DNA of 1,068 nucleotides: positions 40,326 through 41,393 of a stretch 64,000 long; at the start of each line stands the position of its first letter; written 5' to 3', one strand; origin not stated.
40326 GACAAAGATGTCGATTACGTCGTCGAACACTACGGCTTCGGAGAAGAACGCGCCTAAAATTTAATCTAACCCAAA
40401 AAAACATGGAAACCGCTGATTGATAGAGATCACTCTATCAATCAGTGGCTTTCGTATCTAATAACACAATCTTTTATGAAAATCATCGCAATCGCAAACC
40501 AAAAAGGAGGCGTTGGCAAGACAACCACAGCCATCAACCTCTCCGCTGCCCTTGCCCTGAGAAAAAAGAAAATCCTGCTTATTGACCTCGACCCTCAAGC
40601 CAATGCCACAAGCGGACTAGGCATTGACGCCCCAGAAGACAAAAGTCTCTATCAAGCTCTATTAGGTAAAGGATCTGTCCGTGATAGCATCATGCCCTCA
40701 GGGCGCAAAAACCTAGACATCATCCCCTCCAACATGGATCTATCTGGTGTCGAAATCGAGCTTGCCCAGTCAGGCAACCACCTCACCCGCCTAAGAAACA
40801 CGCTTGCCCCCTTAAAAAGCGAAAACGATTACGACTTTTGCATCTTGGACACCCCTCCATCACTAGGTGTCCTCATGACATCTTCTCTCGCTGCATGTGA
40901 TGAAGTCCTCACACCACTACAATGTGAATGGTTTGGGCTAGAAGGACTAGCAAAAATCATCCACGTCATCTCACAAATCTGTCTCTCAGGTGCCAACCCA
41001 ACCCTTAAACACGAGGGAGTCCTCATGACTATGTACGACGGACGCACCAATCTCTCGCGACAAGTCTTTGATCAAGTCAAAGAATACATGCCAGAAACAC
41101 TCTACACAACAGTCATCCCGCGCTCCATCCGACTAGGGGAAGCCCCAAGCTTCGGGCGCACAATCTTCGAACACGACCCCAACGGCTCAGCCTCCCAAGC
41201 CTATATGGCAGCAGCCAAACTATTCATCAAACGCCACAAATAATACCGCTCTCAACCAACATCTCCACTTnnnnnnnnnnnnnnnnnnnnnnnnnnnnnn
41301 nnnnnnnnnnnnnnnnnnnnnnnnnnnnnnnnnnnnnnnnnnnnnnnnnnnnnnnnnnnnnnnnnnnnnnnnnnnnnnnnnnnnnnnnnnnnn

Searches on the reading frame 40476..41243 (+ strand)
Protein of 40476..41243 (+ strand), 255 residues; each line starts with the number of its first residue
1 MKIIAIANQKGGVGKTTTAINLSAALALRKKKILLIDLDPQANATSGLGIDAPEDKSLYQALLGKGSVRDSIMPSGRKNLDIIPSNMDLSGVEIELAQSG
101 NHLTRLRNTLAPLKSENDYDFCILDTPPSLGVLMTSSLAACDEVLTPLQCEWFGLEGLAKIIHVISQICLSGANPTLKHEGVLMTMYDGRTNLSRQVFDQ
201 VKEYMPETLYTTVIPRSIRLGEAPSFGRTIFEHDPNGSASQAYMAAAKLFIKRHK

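Call 5: search_protein_families(library=pfam, proteins=[window:40476-41243:+])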
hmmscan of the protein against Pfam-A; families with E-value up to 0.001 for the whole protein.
window:40476-41243:+ (255 aa): 8 families
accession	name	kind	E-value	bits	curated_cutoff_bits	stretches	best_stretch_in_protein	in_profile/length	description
PF13614.12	AAA_31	-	2.4e-58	197.4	27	1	1-177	1-175/177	AAA domain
PF01656.29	CbiA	-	1.1e-26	93.6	25.4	1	4-230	1-125/125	CobQ/CobB/MinD/ParA nucleotide binding domain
PF09140.17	MipZ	-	5.7e-11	42.7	20.7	1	3-41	2-40/262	ATPase MipZ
PF10609.15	ParA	-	2.5e-09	37.4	27.1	1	2-131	4-124/246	NUBPL iron-transfer P-loop NTPase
PF00142.24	Fer4_NifH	-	1.5e-08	34.9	25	1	9-48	7-46/271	4Fe-4S iron sulfur cluster binding proteins, NifH/frxC family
PF06564.18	CBP_BcsQ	-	8.3e-08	32.5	21.3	1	1-145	1-142/234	Cellulose biosynthesis protein BcsQ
PF02374.21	ArsA_ATPase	-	1.8e-07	31.1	24.3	1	2-43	2-42/305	Anion-transporting ATPase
PF07015.17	VirC1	-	4.4e-05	23.4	24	1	1-39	1-39/231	VirC1 protein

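Call 70: find_encoding_contigs(protein=window:40476-41243:+, flank=7000, max_places=10)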
Protein window:40476-41243:+ (255 aa): 13 contigs read that carry it; 10 places shown.
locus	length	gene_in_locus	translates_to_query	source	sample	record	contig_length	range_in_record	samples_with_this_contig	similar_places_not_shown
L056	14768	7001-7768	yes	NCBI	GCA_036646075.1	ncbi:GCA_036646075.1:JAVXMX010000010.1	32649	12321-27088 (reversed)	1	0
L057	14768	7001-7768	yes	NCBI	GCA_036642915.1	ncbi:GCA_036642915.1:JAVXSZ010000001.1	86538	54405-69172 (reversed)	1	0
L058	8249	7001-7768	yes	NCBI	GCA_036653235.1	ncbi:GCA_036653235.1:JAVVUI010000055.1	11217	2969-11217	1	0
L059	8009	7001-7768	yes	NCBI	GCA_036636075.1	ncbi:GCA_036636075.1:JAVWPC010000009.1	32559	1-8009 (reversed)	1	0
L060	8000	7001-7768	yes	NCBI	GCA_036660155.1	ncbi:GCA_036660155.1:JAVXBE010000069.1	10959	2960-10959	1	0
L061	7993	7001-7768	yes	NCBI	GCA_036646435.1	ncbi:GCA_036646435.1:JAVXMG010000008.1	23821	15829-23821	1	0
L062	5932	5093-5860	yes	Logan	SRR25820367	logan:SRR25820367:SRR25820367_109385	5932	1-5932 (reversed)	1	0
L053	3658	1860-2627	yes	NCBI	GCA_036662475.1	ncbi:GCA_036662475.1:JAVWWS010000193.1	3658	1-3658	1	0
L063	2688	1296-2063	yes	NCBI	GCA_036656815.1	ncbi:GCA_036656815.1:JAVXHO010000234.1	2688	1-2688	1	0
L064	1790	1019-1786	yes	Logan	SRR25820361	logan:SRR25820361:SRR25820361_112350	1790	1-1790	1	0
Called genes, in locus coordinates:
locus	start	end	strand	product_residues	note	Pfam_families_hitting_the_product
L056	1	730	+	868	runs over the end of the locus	-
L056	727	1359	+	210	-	-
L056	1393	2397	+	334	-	PF13243:SQHop_cyclase_C (faint), PF00432:Prenyltrans (weak)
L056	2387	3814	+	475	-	-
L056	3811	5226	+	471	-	-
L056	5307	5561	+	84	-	PF04845:PurA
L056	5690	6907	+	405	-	PF00291:PALP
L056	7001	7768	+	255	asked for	PF00142:Fer4_NifH, PF01656:CbiA, PF02374:ArsA_ATPase (weak), PF06564:CBP_BcsQ, PF09140:MipZ (weak), PF10609:ParA, PF13614:AAA_31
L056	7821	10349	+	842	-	PF09586:YfhO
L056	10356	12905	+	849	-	PF09586:YfhO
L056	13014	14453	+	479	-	PF02638:GHL10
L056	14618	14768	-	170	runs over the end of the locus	PF01467:CTP_transf_like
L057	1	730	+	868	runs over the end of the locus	-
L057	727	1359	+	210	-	-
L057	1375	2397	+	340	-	PF13243:SQHop_cyclase_C (faint), PF00432:Prenyltrans (weak)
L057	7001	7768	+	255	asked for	PF00142:Fer4_NifH, PF01656:CbiA, PF02374:ArsA_ATPase (weak), PF06564:CBP_BcsQ, PF09140:MipZ (weak), PF10609:ParA, PF13614:AAA_31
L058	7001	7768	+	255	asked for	PF00142:Fer4_NifH, PF01656:CbiA, PF02374:ArsA_ATPase (weak), PF06564:CBP_BcsQ, PF09140:MipZ (weak), PF10609:ParA, PF13614:AAA_31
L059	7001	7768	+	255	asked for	PF00142:Fer4_NifH, PF01656:CbiA, PF02374:ArsA_ATPase (weak), PF06564:CBP_BcsQ, PF09140:MipZ (weak), PF10609:ParA, PF13614:AAA_31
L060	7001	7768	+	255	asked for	PF00142:Fer4_NifH, PF01656:CbiA, PF02374:ArsA_ATPase (weak), PF06564:CBP_BcsQ, PF09140:MipZ (weak), PF10609:ParA, PF13614:AAA_31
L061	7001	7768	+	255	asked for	PF00142:Fer4_NifH, PF01656:CbiA, PF02374:ArsA_ATPase (weak), PF06564:CBP_BcsQ, PF09140:MipZ (weak), PF10609:ParA, PF13614:AAA_31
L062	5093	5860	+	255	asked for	PF00142:Fer4_NifH, PF01656:CbiA, PF02374:ArsA_ATPase (weak), PF06564:CBP_BcsQ, PF09140:MipZ (weak), PF10609:ParA, PF13614:AAA_31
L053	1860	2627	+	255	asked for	PF00142:Fer4_NifH, PF01656:CbiA, PF02374:ArsA_ATPase (weak), PF06564:CBP_BcsQ, PF09140:MipZ (weak), PF10609:ParA, PF13614:AAA_31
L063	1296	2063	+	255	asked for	PF00142:Fer4_NifH, PF01656:CbiA, PF02374:ArsA_ATPase (weak), PF06564:CBP_BcsQ, PF09140:MipZ (weak), PF10609:ParA, PF13614:AAA_31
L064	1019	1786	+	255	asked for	PF00142:Fer4_NifH, PF01656:CbiA, PF02374:ArsA_ATPase (weak), PF06564:CBP_BcsQ, PF09140:MipZ (weak), PF10609:ParA, PF13614:AAA_31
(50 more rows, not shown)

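Call 81: search_protein_families(library=ncbifam, proteins=[window:40476-41243:+])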
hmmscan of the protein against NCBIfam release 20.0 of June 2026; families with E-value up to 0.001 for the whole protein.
window:40476-41243:+ (255 aa): 29 families (the best 25 are shown)
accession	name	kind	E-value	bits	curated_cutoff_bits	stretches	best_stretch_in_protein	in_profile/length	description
NF041546.1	ParA_partition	equivalog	1.8e-30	106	180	2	3-46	1-44/203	ParA family partition ATPase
TIGR03453.1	partition_RepA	equivalog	3.3e-29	101.9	348.45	1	2-243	105-363/387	plasmid partitioning protein RepA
NF041283.1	PrgP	equivalog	2.5e-21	76.3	400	1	2-221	3-229/297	ParA superfamily DNA segregation protein PrgP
TIGR01969.1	minD_arch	subfamily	5.9e-21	74.8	201.75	1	3-251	2-231/251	cell division ATPase MinD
TIGR03371.1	cellulose_yhjQ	equivalog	1.8e-19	70.2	157.85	1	1-249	1-240/246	cellulose biosynthesis protein BcsQ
NF010443.0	PRK13869.1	subfamily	5.8e-17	61.6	446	1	2-145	122-278/405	plasmid-partitioning protein RepA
NF010259.0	PRK13705.1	equivalog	1.5e-15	57.1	725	1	3-242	108-360/388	plasmid-partitioning protein SopA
TIGR01007.1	eps_fam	subfamily_domain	2.7e-11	43.4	108.05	1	1-135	17-143/204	polysaccharide biosynthesis tyrosine autokinase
NF009701.0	PRK13230.1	subfamily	1.2e-10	40.9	350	1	3-49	3-48/291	nitrogenase reductase-like protein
TIGR03018.1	pepcterm_TyrKin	hypoth_equivalog_domain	6.7e-10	38.6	230.65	1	3-144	37-175/207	XrtA-associated tyrosine autokinase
TIGR01287.1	nifH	equivalog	6.9e-10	38.7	394.35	1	9-61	7-58/275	nitrogenase iron protein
TIGR01968.1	minD_bact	equivalog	8.4e-10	38.4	212.9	1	2-40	2-40/261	septum site-determining protein MinD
NF033200.1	F430_CfbC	exception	9e-09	35.1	402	1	4-48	3-46/260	Ni-sirohydrochlorin a,c-diamide reductive cyclase ATP-dependent reductase subunit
NF007460.0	PRK10037.1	equivalog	1.3e-08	34.6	399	1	1-146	1-145/250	cellulose biosynthesis protein BcsQ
TIGR01281.1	DPOR_bchL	equivalog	4.2e-08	32.9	345.15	1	4-47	3-45/268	ferredoxin:protochlorophyllide reductase (ATP-dependent) iron-sulfur ATP-binding protein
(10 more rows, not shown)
